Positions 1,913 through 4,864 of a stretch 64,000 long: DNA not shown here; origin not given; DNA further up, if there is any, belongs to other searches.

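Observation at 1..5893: Cytoplasmic pyrogallol-hydroxytransferase-like molybdoenzyme cassette with a dedicated regulator: candidate uncharacterised (poly)phenol/catechol-transforming system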

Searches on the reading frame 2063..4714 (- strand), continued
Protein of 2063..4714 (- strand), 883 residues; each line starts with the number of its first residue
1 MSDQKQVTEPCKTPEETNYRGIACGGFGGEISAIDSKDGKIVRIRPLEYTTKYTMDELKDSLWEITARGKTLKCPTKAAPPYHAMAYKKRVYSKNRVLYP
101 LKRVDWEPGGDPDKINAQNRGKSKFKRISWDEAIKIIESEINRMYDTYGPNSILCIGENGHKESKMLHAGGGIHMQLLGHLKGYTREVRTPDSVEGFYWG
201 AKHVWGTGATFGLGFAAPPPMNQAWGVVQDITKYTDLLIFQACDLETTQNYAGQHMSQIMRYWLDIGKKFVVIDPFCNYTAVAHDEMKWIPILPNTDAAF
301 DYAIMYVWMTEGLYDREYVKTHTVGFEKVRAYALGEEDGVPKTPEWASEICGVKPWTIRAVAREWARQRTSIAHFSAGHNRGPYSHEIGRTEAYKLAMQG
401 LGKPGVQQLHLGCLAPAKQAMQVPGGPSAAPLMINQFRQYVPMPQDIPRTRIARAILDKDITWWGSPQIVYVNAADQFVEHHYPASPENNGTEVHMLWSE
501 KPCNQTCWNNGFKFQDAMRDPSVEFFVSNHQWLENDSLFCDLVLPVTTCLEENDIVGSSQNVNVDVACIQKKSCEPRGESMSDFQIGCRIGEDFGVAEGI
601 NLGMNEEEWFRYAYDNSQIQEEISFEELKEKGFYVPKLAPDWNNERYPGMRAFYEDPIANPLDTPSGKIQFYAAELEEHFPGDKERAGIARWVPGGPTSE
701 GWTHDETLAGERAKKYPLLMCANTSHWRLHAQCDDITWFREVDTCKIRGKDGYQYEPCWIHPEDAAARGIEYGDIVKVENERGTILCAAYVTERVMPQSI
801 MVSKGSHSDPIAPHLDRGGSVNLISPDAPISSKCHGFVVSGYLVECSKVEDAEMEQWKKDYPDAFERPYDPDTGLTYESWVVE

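Call 43: search_solved_structures(query=A1, max_evalue=1e-20, show_alignments=1)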
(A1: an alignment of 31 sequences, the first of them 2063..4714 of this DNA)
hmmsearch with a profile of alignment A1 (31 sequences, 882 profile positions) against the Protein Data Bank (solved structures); distinct sequences matched with E-value up to 1e-20: 13.
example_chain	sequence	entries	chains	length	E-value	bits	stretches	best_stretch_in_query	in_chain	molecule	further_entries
4v4c_A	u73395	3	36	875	1.2e-129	437.2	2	26-409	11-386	Pyrogallol hydroxytransferase large subunit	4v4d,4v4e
7l5i_A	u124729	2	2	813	1.5e-77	264.8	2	78-373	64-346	Trimethylamine-N-oxide reductase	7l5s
1dms_A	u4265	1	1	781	2.8e-75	257.2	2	90-374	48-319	DMSO REDUCTASE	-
1eu1_A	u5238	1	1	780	1e-74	255.3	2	520-848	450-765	DIMETHYL SULFOXIDE REDUCTASE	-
9h4t_A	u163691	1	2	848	3.8e-73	250.2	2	88-374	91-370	Trimethylamine-N-oxide reductase 1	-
1e18_A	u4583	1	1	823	9.6e-73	248.9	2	89-374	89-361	DMSO REDUCTASE.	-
1e60_A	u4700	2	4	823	1.8e-72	247.9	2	89-374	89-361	Dimethyl sulfoxide/trimethylamine N-oxide reductase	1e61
4dmr_A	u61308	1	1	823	2.3e-72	247.6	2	89-374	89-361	DMSO REDUCTASE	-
1dmr_A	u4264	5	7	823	2.8e-72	247.3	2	89-374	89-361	DMSO REDUCTASE | Dimethyl sulfoxide/trimethylamine N-oxide reductase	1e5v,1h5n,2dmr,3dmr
1tmo_A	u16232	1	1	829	1.1e-70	242.1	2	89-374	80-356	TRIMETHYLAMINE N-OXIDE REDUCTASE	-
2vpw_A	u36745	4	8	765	1.1e-29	106.4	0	266-370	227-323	THIOSULFATE REDUCTASE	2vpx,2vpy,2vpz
7qv7_S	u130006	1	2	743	2.3e-23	85.5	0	224-413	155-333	Hydrogen dependent carbon dioxide reductase subunit FdhF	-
2e7z_A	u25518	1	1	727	1.5e-21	79.5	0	254-334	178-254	Acetylene hydratase Ahy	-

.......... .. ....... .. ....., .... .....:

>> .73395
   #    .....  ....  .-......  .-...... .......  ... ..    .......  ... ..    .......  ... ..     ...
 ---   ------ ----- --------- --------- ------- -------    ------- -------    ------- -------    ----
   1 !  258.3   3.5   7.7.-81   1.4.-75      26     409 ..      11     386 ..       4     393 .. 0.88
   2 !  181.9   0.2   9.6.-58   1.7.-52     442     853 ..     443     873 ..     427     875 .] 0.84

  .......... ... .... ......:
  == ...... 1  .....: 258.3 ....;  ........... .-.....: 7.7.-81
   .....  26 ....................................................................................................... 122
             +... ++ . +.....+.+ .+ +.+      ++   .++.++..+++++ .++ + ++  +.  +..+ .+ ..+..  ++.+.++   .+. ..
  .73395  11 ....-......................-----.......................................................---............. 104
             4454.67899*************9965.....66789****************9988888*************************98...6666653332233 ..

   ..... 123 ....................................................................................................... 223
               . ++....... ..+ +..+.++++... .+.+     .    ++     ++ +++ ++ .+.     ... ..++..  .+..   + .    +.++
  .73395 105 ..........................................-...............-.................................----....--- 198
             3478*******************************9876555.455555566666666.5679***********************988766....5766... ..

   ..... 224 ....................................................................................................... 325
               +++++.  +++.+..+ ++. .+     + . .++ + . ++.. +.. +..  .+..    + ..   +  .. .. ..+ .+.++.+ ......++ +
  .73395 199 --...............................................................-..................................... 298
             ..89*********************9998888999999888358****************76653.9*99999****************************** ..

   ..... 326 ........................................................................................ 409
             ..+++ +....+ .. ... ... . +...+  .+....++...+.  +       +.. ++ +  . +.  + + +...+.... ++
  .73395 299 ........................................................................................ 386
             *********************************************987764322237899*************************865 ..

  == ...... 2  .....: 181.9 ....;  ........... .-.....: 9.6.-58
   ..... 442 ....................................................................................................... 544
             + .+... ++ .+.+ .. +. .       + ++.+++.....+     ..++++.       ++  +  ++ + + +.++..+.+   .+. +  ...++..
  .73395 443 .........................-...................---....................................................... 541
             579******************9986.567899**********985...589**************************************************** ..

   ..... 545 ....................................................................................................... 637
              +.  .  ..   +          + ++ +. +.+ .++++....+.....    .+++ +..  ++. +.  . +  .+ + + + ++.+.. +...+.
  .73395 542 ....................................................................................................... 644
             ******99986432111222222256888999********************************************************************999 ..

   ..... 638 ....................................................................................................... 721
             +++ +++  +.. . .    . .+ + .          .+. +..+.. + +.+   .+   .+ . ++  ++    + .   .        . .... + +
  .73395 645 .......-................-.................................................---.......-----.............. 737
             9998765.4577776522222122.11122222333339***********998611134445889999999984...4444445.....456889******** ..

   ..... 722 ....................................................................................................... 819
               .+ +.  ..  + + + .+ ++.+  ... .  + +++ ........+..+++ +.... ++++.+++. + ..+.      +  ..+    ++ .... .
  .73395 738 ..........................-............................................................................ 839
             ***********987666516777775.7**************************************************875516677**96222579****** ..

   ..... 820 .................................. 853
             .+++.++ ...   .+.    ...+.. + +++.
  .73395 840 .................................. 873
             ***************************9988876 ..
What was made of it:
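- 2063..4714 (-): Catalytic bis-MGD molybdopterin subunit, 883 aa, AthL-like. It has no Tat signal and no FS0 cluster. The predicted Mo ligand is Ser193, preceded by Asp192. Family profile: 437, 265 and 79 bits (call 43).
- Tried and rejected: I tried to map it with a family profile, but the segment does not align (call 43).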

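Call 51: find_encoding_contigs(protein=P0022, flank=9000, max_places=1)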
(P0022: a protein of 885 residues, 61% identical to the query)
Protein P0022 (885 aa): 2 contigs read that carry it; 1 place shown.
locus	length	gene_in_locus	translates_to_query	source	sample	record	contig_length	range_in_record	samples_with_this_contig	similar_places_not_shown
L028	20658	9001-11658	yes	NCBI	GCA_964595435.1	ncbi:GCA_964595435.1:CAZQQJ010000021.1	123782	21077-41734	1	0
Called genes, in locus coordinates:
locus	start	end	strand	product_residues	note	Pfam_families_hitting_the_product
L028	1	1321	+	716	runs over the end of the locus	PF04879:Molybdop_Fe4S4, PF00384:Molybdopterin, PF01568:Molydop_binding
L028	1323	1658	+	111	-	PF12797:Fer4_2 (weak)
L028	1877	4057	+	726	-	PF04879:Molybdop_Fe4S4, PF00384:Molybdopterin, PF01568:Molydop_binding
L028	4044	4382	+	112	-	PF12797:Fer4_2 (weak)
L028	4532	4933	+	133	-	PF01243:PNPOx_N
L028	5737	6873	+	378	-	PF01590:GAF, PF13185:GAF_2, PF07730:HisKA_3, PF02518:HATPase_c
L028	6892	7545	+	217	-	PF00072:Response_reg, PF00196:GerE, PF08281:Sigma70_r4_2 (weak)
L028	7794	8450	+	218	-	PF00072:Response_reg, PF00196:GerE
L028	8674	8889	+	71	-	-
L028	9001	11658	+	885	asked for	PF21423:AhtL-like_1st (weak), PF00384:Molybdopterin, PF01568:Molydop_binding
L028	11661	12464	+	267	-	PF12838:Fer4_7 (faint), PF13247:Fer4_11, PF13187:Fer4_9 (weak), PF12797:Fer4_2 (weak), PF12837:Fer4_6, PF13237:Fer4_10 (weak), PF00037:Fer4, PF13620:CarboxypepD_reg, +1 more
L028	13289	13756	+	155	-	PF00903:Glyoxalase (faint), PF13669:Glyoxalase_4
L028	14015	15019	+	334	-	PF08240:ADH_N, PF16912:Glu_dehyd_C (faint), PF00107:ADH_zinc_N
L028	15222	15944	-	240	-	-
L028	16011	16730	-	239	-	-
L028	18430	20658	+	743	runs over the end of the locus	PF04879:Molybdop_Fe4S4, PF00384:Molybdopterin, PF01568:Molydop_binding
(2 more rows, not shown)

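Call 52: find_encoding_contigs(protein=P0062, flank=9000, max_places=1)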
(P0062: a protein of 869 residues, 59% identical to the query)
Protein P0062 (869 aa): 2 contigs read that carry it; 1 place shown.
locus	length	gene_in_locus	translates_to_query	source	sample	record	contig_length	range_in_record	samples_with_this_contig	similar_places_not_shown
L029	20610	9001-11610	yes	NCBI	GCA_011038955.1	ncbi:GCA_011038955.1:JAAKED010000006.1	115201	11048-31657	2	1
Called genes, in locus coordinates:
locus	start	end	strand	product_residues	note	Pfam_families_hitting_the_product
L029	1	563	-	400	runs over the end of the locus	PF05343:Peptidase_M42, PF01546:Peptidase_M20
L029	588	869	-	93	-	-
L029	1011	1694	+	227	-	PF00156:Pribosyltran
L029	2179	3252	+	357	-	PF17761:DUF1016_N, PF06250:YhcG_C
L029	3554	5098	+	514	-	PF12229:PG_binding_4, PF03734:YkuD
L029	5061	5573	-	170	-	PF04073:tRNA_edit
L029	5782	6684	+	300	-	PF01177:Asp_Glu_race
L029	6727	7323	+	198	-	PF01725:Ham1p_like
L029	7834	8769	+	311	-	PF13185:GAF_2, PF01590:GAF, PF13492:GAF_3 (faint), PF00196:GerE, PF04545:Sigma70_r4 (weak), PF08281:Sigma70_r4_2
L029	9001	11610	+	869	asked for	PF21423:AhtL-like_1st (weak), PF00384:Molybdopterin, PF01568:Molydop_binding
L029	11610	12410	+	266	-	PF13237:Fer4_10 (faint), PF13247:Fer4_11, PF12838:Fer4_7, PF13187:Fer4_9 (weak), PF00037:Fer4 (weak), PF12797:Fer4_2 (weak), PF12837:Fer4_6 (weak), PF13620:CarboxypepD_reg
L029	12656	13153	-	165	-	PF13669:Glyoxalase_4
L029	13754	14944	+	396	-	PF24568:CC_PcsB, PF01551:Peptidase_M23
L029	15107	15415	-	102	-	PF00462:Glutaredoxin, PF13417:GST_N_3, PF13409:GST_N_2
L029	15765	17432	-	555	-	PF17853:GGDEF_2 (faint), PF13556:HTH_30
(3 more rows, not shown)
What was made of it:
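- Checked: Adlercreutzia has a clear GAF-GerE regulator of 311 aa (call 52).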

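Call 55: find_related_loci(query=A1, collection=genome_contigs, flank=8000)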
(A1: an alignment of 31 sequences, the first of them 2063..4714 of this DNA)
Query A1 (883 aa) in genome_contigs; peptide patterns used: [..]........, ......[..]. (x = any residue, [..] = any of these).
140 stretches matched a pattern; 113 encode a relative of the query (tblastn E <= 1e-3); the best 80 are kept; 77 distinct loci.
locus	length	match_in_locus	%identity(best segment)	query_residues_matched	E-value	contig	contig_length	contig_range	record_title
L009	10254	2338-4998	89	1-883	0e+0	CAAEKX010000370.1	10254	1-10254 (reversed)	MAG TPA_asm: Coriobacteriia bacterium, isolate HGM04055, WGS project CAAEKX010000000 data, contig: ERS537212_19_k99_1307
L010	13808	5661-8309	95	1-883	0e+0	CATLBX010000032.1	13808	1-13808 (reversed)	MAG TPA_asm: uncultured Coriobacteriia bacterium isolate MGG04558_1680015476 genome assembly, contig: ERR3199537_2798, w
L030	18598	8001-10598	63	7-881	0e+0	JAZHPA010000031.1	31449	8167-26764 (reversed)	Moorellaceae bacterium AZ2 AZ2_contig_31, whole genome shotgun sequence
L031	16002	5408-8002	61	15-881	0e+0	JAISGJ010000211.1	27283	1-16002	MAG: Coriobacteriales bacterium isolate Gx485_bin93 k119_5614776, whole genome shotgun sequence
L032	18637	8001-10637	62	2-883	0e+0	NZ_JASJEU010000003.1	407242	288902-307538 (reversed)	Gordonibacter faecis strain KGMB12511 contig00003, whole genome shotgun sequence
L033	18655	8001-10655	61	1-881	0e+0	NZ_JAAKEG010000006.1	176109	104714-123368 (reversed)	Adlercreutzia sp. ZJ304 Scaffold5_1, whole genome shotgun sequence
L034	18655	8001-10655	60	1-881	0e+0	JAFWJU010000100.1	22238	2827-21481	MAG: Eggerthellaceae bacterium isolate RGIG5804 Sheep_Ileum.Co__c585390, whole genome shotgun sequence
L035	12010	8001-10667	61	15-883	0e+0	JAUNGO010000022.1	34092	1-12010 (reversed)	MAG: Eggerthellaceae bacterium isolate S26M_St_58 NODE_911_length_34092_cov_6.574933, whole genome shotgun sequence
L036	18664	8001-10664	60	15-882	0e+0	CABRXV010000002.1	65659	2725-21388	MAG TPA_asm: uncultured Eggerthellaceae bacterium isolate MGYG-HGUT-02023 genome assembly, contig: GUT_GENOME121668_2, w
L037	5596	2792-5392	60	14-881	0e+0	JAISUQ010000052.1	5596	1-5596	MAG: Coriobacteriales bacterium isolate Md513_bin86 k119_1179849, whole genome shotgun sequence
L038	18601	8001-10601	60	6-881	0e+0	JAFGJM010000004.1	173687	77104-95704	MAG: Anaerolineales bacterium isolate Zod_Metabat.279 k87_497768, whole genome shotgun sequence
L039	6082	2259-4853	61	8-881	0e+0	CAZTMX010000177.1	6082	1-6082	MAG TPA_asm: uncultured Anaerolineaceae bacterium isolate binchicken_co22_211 genome assembly, contig: NODE_12448_length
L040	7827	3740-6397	58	1-881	0e+0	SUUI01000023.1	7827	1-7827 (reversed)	MAG: Eggerthellaceae bacterium isolate SIG42 NODE_20039_length_7827_cov_5.020903, whole genome shotgun sequence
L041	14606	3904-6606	58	2-883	0e+0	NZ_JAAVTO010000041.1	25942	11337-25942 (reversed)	Adlercreutzia sp. ZJ473 Scaffold40_1, whole genome shotgun sequence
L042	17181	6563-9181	59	7-883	0e+0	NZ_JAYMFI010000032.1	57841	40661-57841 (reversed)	Adlercreutzia shanghongiae strain R25 contig32, whole genome shotgun sequence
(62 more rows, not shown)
